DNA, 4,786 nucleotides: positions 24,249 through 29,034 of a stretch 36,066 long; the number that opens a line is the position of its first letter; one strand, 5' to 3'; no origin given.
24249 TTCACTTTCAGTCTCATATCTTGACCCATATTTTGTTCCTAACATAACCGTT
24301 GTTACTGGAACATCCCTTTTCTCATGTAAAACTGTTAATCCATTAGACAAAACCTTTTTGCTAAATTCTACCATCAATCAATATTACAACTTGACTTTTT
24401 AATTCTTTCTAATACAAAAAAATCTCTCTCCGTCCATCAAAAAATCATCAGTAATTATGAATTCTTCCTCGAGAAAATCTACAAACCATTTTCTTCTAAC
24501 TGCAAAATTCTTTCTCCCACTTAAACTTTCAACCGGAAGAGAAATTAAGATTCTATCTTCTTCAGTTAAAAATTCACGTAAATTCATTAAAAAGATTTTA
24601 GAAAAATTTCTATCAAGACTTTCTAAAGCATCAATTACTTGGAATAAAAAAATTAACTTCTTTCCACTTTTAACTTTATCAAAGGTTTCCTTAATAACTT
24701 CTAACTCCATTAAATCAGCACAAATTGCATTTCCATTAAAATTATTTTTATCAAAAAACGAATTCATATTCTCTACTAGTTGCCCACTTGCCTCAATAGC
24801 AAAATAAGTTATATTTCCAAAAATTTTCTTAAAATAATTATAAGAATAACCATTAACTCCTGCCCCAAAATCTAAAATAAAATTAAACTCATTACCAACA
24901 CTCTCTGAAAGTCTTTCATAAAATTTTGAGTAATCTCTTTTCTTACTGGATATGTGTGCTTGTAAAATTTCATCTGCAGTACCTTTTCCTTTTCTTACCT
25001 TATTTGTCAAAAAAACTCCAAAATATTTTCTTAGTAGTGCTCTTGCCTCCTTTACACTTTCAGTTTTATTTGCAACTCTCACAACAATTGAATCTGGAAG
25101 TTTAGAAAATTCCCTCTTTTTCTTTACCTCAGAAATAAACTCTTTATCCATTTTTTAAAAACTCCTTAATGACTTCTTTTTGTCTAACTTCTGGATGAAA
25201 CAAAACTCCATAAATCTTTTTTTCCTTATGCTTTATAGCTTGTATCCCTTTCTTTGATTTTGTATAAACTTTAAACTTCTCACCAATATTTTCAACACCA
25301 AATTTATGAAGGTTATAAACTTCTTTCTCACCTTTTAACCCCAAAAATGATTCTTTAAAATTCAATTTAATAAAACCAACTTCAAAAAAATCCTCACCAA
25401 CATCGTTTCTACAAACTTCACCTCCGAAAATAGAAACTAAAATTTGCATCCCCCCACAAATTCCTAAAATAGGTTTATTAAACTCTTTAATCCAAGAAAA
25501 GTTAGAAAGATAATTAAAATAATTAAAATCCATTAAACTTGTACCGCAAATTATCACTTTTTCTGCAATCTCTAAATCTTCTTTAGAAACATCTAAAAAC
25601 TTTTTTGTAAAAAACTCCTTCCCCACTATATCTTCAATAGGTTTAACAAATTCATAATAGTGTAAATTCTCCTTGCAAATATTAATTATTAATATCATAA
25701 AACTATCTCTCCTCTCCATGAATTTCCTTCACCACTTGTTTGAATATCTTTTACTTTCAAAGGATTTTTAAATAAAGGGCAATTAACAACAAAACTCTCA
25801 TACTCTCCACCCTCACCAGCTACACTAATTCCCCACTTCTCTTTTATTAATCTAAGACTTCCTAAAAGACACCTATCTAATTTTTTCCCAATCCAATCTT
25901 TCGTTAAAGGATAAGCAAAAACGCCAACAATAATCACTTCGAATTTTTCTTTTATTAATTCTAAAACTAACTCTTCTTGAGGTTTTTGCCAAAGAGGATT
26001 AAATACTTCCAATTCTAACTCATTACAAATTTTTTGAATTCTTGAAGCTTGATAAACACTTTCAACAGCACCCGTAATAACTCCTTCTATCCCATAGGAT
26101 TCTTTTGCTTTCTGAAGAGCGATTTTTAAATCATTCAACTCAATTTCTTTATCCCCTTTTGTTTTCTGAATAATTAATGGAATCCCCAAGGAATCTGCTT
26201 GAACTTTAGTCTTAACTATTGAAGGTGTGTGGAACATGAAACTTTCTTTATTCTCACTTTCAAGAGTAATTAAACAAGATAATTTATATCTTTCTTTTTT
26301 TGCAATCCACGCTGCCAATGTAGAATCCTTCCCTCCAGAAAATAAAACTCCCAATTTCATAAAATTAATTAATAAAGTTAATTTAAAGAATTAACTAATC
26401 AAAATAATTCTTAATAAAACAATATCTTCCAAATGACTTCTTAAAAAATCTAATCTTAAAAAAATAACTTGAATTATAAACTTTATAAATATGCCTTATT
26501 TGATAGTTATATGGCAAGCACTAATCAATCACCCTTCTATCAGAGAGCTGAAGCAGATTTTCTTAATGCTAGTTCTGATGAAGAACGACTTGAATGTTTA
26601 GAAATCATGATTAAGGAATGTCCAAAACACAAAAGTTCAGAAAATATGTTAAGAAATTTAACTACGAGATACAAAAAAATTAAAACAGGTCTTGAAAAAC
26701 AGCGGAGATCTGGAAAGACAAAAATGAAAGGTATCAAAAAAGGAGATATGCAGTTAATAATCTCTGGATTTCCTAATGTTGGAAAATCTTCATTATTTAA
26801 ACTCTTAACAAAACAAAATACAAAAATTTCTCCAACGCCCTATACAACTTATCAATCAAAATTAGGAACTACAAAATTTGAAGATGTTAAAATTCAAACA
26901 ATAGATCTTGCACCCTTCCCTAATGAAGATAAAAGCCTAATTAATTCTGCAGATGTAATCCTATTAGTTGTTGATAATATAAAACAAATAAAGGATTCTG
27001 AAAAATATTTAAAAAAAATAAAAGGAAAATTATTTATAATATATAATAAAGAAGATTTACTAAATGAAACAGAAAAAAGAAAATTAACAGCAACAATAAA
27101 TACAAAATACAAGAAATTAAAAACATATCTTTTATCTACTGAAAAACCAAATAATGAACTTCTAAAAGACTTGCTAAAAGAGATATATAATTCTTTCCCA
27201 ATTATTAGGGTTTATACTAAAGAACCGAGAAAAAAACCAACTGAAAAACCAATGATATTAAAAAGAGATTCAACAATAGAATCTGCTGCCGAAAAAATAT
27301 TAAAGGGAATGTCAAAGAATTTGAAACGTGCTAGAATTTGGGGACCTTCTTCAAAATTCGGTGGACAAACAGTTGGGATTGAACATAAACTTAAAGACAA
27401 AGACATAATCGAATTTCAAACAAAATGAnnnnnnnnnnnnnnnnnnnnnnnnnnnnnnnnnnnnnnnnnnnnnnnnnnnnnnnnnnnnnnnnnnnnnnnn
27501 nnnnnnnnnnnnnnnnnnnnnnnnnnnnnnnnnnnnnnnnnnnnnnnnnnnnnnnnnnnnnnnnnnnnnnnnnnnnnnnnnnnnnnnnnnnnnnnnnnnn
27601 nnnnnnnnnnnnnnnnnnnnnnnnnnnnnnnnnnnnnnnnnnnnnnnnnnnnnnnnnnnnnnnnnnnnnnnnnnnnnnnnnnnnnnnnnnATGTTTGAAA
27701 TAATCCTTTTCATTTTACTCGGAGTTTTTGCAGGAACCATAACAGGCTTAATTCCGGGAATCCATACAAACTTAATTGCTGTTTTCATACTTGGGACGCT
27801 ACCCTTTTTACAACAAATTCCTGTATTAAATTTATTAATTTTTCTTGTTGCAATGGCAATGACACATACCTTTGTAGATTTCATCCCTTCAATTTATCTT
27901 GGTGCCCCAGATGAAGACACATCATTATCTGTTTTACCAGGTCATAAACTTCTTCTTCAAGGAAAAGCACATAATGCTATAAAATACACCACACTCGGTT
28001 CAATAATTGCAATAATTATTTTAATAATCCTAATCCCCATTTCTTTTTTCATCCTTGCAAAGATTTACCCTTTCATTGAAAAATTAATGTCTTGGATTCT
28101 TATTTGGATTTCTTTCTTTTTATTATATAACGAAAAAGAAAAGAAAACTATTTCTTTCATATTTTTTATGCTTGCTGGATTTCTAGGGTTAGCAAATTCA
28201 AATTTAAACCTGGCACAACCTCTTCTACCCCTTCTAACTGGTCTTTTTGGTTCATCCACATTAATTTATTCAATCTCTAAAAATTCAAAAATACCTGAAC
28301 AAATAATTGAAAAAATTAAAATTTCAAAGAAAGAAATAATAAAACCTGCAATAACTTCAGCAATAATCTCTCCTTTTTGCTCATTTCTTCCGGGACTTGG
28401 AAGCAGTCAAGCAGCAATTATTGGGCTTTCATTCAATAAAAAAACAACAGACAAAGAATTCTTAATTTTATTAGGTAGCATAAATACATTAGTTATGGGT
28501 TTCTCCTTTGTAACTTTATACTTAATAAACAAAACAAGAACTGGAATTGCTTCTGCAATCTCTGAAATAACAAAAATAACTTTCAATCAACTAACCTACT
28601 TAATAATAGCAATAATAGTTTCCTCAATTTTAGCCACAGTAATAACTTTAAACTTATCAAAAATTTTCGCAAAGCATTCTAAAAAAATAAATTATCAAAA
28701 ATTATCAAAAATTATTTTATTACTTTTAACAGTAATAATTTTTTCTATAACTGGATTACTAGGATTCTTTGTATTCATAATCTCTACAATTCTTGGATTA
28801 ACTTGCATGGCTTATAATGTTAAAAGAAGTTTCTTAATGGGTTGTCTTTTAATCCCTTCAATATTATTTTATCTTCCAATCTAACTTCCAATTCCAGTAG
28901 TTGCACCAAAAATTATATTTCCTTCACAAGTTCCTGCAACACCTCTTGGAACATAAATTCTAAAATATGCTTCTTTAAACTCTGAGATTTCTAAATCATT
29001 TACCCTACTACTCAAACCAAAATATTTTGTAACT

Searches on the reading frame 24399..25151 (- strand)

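Call 6: search_protein_families(library=pfam, proteins=[window:24399-25151:-], max_evalue=0.001)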
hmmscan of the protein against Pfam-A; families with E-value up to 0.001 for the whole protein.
window:24399-25151:- (250 aa): 1 family
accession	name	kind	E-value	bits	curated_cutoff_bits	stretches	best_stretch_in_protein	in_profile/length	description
PF13649.12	Methyltransf_25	-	3e-05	25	27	1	92-164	1-72/97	Methyltransferase domain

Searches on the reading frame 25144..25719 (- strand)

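Call 6: search_protein_families(library=pfam, proteins=[window:25144-25719:-], max_evalue=0.001)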
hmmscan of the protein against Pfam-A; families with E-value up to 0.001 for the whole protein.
window:25144-25719:- (191 aa): 2 families
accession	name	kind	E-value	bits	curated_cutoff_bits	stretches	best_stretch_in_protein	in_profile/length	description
PF00117.34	GATase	-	1.3e-21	77.6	22.8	1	56-190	46-185/190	Glutamine amidotransferase class-I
PF07722.19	Peptidase_C26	-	2.1e-11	44.5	20.5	1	79-177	103-219/219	Peptidase C26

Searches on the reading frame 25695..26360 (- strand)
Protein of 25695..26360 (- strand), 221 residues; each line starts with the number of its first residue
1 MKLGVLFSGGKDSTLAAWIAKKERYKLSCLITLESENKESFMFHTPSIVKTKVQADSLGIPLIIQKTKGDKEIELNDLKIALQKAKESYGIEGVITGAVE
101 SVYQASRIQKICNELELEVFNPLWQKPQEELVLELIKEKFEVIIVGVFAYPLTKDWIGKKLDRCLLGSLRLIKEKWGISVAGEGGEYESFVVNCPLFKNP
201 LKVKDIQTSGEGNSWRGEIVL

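Call 7: search_protein_families(library=pfam, proteins=[window:25695-26360:-], max_evalue=0.001)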
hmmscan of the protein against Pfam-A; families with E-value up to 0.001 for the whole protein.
window:25695-26360:- (221 aa): 2 families
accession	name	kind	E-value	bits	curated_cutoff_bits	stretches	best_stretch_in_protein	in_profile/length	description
PF01902.24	Diphthami_syn_2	-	8.2e-63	212.3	23.2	1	1-215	1-210/219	Diphthamide synthase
PF24167.1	DUF7411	-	1.3e-06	28.6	28.7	1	1-104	1-93/194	Family of unknown function (DUF7411)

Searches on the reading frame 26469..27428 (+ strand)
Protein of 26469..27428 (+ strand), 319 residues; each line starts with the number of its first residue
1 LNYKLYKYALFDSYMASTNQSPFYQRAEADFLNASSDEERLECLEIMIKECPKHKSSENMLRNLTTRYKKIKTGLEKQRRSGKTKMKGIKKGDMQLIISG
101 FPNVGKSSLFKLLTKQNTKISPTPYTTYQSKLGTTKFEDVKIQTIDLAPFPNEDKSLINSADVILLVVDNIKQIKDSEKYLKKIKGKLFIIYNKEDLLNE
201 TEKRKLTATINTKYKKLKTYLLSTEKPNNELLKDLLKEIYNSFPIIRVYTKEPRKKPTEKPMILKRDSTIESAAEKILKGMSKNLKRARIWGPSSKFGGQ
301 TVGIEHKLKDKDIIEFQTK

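Call 7: search_protein_families(library=pfam, proteins=[window:26469-27428:+], max_evalue=0.001)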
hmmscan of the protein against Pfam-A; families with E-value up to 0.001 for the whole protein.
window:26469-27428:+ (319 aa): 3 families
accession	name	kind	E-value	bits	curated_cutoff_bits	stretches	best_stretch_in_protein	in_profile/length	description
PF01926.29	MMR_HSR1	-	8.2e-16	58.6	21.9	1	97-194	3-113/113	50S ribosome-binding GTPase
PF02824.27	TGS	-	3.4e-09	37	22.2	1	246-316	1-58/60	TGS domain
PF02421.24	FeoB_N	-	1.6e-06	28.2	27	1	96-147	3-54/156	Ferrous iron transport protein B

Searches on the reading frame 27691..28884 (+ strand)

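Call 7: search_protein_families(library=pfam, proteins=[window:27691-28884:+], max_evalue=0.001)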
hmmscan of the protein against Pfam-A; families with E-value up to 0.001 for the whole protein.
window:27691-28884:+ (397 aa): 1 family
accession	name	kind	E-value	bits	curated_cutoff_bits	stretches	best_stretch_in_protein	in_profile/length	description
PF01970.21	TctA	-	6.2e-58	196.8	28.9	1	5-383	1-422/423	Tripartite tricarboxylate transporter TctA family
